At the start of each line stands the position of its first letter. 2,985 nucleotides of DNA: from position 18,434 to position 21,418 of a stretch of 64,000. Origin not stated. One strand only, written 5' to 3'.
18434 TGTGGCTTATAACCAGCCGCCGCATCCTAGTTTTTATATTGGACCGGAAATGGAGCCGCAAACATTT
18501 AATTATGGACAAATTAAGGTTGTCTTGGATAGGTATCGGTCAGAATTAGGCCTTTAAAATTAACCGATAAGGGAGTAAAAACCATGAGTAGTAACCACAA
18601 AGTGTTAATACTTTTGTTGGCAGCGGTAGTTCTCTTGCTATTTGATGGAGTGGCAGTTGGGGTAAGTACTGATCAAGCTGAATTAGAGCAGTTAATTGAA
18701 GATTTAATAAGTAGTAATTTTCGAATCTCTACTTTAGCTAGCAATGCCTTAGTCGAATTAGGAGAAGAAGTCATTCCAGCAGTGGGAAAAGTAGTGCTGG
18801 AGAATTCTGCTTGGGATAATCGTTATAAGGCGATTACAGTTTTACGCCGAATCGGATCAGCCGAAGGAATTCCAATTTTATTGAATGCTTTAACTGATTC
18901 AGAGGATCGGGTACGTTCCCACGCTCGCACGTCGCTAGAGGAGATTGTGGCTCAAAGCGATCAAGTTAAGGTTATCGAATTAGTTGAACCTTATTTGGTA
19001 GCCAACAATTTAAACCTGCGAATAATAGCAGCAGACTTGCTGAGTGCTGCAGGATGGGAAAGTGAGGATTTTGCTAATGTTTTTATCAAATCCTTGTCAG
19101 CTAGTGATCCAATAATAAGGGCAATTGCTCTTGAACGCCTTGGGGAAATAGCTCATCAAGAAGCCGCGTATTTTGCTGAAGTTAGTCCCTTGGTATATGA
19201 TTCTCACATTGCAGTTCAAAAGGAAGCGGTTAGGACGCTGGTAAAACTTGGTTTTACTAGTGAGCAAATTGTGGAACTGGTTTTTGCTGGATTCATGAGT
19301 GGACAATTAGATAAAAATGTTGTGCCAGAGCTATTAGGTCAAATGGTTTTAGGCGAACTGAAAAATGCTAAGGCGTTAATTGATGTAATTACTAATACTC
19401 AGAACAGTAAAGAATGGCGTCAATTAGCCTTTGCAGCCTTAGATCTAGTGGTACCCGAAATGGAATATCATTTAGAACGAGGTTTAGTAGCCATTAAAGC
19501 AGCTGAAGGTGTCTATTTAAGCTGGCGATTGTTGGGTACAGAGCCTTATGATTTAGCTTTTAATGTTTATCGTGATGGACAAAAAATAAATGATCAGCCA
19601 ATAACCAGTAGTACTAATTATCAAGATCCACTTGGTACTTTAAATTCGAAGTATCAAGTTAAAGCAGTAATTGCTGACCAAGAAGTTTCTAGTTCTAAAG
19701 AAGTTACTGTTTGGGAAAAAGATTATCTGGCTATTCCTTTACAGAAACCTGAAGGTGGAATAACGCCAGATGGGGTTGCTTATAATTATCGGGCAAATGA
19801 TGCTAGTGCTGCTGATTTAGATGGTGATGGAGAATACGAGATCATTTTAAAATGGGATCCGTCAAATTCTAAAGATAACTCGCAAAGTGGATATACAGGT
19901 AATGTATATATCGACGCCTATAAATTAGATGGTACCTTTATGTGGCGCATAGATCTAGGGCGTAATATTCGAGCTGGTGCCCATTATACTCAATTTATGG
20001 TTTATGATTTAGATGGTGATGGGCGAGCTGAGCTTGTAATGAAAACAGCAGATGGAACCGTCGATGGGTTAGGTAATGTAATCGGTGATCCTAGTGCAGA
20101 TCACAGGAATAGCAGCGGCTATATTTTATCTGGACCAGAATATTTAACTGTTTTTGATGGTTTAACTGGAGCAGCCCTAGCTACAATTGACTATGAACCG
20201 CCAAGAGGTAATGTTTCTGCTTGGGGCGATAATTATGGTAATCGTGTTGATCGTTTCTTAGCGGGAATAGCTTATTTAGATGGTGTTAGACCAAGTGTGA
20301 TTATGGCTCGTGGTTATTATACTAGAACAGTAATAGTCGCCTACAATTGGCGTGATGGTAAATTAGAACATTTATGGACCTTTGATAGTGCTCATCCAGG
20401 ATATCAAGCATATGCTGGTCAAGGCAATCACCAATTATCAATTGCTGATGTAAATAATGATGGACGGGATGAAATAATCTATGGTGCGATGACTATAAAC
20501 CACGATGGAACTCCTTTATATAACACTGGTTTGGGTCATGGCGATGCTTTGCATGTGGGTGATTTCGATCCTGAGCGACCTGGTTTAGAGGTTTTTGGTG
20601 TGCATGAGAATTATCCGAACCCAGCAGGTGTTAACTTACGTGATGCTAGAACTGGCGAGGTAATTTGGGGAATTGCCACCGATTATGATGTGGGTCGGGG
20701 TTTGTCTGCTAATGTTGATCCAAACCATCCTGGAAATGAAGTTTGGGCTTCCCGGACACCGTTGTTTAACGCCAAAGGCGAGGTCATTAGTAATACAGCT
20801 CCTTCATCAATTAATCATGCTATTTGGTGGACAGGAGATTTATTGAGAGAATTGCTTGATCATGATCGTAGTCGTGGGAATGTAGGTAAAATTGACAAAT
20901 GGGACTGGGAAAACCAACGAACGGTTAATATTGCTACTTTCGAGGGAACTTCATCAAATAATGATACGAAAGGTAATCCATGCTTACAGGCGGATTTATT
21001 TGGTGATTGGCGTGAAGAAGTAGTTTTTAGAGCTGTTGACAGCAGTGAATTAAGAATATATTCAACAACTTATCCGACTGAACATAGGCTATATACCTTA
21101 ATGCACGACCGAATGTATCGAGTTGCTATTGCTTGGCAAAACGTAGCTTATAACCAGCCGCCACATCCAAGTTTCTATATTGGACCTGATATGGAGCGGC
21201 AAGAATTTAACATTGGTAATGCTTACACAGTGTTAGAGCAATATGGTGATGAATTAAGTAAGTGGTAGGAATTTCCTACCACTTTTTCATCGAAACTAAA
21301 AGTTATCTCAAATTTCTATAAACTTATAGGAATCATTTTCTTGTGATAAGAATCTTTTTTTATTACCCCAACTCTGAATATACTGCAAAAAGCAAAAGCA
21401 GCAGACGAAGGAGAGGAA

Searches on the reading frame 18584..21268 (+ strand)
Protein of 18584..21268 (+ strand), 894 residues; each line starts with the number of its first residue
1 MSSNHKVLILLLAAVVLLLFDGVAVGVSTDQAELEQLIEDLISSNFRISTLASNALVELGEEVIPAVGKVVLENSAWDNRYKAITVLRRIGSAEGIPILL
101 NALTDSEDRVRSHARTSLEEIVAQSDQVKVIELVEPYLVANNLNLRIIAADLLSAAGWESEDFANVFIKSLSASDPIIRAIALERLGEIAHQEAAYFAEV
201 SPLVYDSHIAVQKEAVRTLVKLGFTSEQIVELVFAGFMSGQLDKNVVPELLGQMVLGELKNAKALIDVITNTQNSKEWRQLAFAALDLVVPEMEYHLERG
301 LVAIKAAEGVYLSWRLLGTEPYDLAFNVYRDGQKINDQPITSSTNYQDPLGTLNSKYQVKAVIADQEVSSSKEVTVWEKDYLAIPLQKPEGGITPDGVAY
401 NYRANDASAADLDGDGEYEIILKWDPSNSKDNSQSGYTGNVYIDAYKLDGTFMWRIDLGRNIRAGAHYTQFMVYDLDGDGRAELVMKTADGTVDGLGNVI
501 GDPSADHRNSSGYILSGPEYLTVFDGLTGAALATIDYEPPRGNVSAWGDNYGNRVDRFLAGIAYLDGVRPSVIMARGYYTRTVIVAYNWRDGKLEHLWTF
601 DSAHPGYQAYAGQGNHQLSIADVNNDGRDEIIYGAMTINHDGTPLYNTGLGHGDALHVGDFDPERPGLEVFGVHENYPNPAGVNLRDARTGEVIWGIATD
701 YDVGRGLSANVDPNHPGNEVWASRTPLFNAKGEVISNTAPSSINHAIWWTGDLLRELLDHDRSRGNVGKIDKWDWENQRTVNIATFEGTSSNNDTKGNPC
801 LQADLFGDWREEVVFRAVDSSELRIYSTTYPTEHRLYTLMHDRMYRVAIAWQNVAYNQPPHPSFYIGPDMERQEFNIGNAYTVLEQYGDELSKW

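Call 13: search_protein_families(library=pfam, proteins=[window:18584-21268:+], max_evalue=0.00001)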
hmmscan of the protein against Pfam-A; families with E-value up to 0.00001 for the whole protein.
window:18584-21268:+ (894 aa): 5 families
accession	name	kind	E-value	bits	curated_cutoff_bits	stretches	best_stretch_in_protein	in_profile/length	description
PF21348.3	RGL11_C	-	3.5e-260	864.3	27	1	381-873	1-487/490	Rhamnogalacturonan lyase family 11, C-terminal domain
PF18370.7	RGI_lyase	-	1.8e-33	115.2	27.8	1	296-377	5-86/86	Rhamnogalacturonan I lyases beta-sheet domain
PF13646.12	HEAT_2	-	7.5e-17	61.8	27.7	2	66-140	3-73/88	HEAT repeats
PF13517.12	FG-GAP_3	-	5.7e-09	36.9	26.9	0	582-632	17-60/61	FG-GAP-like repeat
PF01839.29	FG-GAP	-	5.9e-08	32.9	22.1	0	469-491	3-25/37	FG-GAP repeat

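Call 72: search_solved_structures(query=window:18584-21268:+, max_evalue=1e-50, show_alignments=2)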
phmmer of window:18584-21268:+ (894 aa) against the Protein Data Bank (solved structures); distinct sequences matched with E-value up to 1e-50: 3.
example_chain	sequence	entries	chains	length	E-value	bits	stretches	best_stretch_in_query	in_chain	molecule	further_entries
4cag_A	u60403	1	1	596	2.7e-267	892.4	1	296-874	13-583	POLYSACCHARIDE LYASE FAMILY 11 PROTEIN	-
2zuy_A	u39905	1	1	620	3.9e-257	858.8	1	292-872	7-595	YesX protein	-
2z8r_A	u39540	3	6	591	2.1e-251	839.8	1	296-887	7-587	YesW protein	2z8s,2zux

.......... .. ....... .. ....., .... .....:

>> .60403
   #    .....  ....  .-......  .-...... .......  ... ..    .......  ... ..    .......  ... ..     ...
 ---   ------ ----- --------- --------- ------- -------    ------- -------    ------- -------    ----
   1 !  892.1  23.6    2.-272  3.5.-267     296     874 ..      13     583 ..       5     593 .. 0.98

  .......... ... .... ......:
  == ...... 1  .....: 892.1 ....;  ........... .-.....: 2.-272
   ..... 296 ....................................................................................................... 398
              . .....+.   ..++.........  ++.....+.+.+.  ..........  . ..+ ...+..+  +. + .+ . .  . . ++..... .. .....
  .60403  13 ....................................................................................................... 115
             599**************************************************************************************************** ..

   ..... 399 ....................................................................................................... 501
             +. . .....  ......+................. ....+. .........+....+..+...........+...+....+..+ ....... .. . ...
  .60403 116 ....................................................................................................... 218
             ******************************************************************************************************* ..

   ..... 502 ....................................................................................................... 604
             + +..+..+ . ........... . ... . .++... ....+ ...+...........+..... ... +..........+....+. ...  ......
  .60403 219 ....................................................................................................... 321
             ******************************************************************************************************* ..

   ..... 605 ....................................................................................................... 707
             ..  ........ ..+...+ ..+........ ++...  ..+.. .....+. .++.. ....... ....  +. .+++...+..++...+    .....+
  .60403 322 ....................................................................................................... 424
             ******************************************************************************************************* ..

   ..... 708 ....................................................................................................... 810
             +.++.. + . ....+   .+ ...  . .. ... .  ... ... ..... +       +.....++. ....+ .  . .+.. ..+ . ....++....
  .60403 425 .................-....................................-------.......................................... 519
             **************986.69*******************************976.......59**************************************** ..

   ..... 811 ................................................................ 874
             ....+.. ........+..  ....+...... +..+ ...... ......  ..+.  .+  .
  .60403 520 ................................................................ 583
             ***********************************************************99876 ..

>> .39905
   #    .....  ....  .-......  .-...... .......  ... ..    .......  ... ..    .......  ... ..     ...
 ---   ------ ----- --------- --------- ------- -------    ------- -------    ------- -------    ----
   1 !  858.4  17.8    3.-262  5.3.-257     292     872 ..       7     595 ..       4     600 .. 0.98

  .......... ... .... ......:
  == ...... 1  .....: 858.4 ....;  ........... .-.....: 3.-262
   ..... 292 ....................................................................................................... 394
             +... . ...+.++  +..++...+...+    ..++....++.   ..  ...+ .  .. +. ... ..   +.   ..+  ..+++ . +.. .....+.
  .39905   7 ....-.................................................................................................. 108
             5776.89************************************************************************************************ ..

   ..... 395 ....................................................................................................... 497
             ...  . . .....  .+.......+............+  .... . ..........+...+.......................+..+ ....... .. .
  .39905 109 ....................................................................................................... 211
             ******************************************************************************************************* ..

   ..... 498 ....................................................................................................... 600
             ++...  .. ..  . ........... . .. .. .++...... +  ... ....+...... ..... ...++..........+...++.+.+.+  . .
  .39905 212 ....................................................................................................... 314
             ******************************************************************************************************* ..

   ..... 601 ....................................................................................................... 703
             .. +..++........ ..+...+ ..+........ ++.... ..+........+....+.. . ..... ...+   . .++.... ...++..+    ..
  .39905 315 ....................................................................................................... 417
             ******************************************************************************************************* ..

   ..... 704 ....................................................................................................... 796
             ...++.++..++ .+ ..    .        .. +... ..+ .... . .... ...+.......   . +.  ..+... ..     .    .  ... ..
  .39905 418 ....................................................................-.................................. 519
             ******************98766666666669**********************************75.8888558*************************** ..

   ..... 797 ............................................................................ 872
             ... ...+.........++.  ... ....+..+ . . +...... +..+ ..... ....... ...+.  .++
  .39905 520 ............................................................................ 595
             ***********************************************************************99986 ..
